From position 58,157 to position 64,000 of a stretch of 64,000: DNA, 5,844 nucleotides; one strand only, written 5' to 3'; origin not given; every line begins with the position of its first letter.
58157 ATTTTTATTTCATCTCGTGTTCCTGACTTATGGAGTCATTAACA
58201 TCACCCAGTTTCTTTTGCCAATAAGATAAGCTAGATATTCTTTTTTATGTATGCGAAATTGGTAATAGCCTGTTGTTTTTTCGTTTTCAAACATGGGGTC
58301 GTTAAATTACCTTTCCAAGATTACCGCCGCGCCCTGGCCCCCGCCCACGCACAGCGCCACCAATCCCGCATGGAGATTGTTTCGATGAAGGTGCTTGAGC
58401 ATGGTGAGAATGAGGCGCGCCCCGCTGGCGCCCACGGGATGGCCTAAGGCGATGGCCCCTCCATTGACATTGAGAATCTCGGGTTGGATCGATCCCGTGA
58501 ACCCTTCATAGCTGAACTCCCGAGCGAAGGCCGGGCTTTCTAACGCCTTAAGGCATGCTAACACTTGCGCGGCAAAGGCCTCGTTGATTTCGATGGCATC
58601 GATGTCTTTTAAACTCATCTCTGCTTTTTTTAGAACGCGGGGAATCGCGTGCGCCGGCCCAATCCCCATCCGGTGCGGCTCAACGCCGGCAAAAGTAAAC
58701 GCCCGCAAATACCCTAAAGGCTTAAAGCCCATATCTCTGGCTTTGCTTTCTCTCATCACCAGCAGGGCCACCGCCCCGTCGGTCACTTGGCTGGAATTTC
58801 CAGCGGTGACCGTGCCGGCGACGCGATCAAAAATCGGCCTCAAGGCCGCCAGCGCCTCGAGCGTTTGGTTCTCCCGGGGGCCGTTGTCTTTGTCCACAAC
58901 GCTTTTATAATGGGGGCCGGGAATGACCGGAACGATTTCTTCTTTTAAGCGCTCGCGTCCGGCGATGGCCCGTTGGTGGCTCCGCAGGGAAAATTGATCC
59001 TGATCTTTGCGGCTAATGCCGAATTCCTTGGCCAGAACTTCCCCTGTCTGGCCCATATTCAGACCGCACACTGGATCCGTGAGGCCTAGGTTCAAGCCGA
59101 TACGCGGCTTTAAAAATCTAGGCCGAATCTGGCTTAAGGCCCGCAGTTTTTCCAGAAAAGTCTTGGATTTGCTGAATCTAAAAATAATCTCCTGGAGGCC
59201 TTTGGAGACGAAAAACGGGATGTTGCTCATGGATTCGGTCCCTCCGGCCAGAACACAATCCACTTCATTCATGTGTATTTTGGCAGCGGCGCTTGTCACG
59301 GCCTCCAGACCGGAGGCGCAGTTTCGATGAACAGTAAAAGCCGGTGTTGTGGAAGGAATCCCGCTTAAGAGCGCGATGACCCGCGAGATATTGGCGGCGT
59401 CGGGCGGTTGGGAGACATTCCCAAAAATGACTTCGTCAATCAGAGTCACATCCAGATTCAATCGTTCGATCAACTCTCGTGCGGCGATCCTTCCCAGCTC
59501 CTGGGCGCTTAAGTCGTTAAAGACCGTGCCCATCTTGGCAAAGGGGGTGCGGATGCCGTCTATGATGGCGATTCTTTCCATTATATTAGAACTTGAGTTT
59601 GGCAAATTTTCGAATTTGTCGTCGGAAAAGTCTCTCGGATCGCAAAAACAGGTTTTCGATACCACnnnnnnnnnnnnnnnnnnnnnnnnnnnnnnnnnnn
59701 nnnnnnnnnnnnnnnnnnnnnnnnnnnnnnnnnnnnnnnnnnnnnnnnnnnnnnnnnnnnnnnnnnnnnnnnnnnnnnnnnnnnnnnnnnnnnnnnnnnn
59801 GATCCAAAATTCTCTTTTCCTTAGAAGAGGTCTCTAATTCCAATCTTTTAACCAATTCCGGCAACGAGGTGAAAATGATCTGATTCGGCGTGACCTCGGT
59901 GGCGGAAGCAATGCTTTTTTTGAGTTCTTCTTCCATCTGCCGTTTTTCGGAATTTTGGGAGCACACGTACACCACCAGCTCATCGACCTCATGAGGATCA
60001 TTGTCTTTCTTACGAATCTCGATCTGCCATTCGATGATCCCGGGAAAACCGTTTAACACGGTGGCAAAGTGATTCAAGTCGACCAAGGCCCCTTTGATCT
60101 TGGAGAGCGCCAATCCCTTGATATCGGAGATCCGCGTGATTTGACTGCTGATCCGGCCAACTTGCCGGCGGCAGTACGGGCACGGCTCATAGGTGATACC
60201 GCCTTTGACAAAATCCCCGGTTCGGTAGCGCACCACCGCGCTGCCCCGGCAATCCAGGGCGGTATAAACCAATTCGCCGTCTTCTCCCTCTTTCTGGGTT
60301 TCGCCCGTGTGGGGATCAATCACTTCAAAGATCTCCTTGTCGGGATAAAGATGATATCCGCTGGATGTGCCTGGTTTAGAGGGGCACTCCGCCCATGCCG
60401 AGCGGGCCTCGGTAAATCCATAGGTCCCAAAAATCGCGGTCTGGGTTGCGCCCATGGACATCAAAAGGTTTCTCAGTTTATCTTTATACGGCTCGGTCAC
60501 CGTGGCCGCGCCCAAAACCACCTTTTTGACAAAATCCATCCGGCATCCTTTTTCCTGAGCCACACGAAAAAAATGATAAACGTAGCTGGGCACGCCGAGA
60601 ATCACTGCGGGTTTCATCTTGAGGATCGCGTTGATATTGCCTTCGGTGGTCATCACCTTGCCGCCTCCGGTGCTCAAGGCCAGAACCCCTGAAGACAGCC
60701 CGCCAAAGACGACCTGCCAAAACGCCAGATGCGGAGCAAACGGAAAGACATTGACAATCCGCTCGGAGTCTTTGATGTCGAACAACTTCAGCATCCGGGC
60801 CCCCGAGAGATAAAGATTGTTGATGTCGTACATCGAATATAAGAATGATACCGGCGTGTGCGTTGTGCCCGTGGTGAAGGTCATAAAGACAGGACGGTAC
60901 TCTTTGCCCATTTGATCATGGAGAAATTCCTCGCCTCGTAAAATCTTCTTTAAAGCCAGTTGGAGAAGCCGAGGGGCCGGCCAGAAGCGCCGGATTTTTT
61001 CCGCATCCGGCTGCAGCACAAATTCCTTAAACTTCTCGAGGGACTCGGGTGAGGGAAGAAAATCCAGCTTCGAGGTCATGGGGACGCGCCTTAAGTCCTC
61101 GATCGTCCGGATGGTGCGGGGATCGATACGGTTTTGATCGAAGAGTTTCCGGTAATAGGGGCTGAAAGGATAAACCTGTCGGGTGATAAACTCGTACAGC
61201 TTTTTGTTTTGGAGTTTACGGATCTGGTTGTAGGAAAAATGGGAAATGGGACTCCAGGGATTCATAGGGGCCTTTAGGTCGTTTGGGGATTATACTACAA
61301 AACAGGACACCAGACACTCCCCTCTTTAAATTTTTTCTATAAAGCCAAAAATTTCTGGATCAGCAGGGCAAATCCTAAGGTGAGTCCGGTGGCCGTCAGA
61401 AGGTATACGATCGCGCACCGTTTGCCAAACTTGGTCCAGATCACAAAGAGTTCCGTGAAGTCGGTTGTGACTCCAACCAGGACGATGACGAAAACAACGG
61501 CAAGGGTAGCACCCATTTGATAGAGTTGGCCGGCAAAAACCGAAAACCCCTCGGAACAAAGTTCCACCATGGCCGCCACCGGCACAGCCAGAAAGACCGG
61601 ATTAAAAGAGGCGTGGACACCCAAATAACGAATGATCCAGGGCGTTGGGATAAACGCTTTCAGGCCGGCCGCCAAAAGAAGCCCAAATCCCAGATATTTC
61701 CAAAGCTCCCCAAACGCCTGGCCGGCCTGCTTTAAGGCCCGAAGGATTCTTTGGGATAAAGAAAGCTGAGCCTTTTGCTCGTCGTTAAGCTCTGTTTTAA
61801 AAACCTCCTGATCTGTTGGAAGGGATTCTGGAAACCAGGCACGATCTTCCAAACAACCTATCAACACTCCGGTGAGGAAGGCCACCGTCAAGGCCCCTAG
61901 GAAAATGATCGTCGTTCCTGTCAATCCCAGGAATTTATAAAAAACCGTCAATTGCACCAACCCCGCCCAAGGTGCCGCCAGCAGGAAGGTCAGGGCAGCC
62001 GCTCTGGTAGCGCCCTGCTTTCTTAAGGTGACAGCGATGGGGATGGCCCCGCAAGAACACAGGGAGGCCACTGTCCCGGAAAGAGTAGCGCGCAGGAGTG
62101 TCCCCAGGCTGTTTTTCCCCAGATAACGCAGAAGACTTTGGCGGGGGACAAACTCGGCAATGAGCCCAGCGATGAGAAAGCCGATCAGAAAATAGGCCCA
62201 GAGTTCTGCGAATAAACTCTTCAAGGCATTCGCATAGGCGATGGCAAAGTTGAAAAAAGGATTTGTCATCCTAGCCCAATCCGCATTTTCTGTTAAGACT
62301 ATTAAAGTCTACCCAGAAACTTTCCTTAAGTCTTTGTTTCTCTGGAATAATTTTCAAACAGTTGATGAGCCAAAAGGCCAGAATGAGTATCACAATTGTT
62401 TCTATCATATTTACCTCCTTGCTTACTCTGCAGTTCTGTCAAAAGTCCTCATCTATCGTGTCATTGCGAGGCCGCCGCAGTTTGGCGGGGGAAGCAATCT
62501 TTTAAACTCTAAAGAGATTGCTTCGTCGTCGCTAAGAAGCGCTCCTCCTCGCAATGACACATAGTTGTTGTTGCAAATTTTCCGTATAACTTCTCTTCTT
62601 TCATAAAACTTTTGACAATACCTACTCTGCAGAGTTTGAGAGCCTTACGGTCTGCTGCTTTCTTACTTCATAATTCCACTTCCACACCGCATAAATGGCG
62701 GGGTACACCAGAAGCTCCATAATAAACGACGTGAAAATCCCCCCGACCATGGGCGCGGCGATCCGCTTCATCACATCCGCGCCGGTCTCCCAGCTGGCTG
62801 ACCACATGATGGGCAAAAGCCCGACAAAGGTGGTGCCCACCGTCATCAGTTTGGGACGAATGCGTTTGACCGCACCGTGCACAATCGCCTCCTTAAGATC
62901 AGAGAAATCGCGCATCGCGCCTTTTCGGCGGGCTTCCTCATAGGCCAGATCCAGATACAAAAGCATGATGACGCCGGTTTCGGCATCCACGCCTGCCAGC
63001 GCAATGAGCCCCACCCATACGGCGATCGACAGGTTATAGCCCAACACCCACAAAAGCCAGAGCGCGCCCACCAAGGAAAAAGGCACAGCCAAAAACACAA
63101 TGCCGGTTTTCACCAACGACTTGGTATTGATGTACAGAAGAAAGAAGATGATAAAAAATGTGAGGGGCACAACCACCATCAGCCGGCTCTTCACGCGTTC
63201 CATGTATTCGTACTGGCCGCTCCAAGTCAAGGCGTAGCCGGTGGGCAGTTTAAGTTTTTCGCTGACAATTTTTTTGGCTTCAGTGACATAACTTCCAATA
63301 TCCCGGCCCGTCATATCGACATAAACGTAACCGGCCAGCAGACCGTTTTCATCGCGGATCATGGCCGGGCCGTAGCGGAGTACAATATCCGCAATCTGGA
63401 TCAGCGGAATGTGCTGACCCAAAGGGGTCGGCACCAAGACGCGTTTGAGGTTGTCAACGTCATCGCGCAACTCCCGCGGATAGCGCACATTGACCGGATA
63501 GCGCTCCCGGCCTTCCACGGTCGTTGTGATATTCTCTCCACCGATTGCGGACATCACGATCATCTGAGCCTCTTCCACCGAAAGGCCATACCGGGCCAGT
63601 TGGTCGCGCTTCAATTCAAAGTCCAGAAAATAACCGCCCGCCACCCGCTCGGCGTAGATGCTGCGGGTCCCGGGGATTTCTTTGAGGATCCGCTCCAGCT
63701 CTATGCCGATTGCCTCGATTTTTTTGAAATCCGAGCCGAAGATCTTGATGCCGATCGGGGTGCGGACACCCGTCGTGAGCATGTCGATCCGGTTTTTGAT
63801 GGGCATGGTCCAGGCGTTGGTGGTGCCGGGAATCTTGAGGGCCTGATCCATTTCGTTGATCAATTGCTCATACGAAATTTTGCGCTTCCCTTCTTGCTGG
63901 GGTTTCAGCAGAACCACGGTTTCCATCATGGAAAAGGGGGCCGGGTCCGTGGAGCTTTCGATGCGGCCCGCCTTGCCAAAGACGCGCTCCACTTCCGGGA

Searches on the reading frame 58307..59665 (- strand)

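Call 76: search_protein_families(library=pfam, proteins=[window:58307-59665:-], max_evalue=0.00001)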
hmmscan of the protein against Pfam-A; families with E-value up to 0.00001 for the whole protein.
window:58307-59665:- (452 aa): 3 families
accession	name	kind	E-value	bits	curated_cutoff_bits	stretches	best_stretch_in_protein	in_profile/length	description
PF00108.29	Thiolase_N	-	7.7e-69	232.4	26.4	1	32-307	1-260/260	Thiolase, N-terminal domain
PF02803.24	Thiolase_C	-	2.3e-44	150.4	27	1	315-452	2-123/123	Thiolase, C-terminal domain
PF00109.32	ketoacyl-synt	-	2.3e-06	27.8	20.8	1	106-148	164-206/252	Beta-ketoacyl synthase, N-terminal domain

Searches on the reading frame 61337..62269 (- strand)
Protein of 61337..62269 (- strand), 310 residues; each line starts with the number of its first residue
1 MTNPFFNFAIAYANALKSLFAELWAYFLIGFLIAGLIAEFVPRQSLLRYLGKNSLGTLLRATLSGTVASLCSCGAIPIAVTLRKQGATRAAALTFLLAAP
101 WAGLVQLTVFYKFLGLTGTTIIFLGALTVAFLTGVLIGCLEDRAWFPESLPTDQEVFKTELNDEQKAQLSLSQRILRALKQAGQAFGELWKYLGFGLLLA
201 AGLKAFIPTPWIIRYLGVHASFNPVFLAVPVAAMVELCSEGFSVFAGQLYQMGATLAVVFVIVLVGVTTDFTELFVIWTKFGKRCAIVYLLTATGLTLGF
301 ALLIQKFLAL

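Call 76: search_protein_families(library=pfam, proteins=[window:61337-62269:-], max_evalue=0.00001)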
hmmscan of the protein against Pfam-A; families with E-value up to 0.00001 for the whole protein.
window:61337-62269:- (310 aa): 1 family
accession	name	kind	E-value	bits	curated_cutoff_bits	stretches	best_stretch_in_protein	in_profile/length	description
PF03773.19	ArsP_1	-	1.5e-35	123.3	32.3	1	18-304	11-292/294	Predicted permease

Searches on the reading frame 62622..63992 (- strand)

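Call 76: search_protein_families(library=pfam, proteins=[window:62622-63992:-], max_evalue=0.00001)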
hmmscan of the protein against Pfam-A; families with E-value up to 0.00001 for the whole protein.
window:62622-63992:- (456 aa): 1 family
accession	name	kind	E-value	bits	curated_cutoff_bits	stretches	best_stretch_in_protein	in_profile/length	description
PF00873.25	ACR_tran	-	2.4e-78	264.4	28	1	2-436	594-1019/1021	AcrB/AcrD/AcrF family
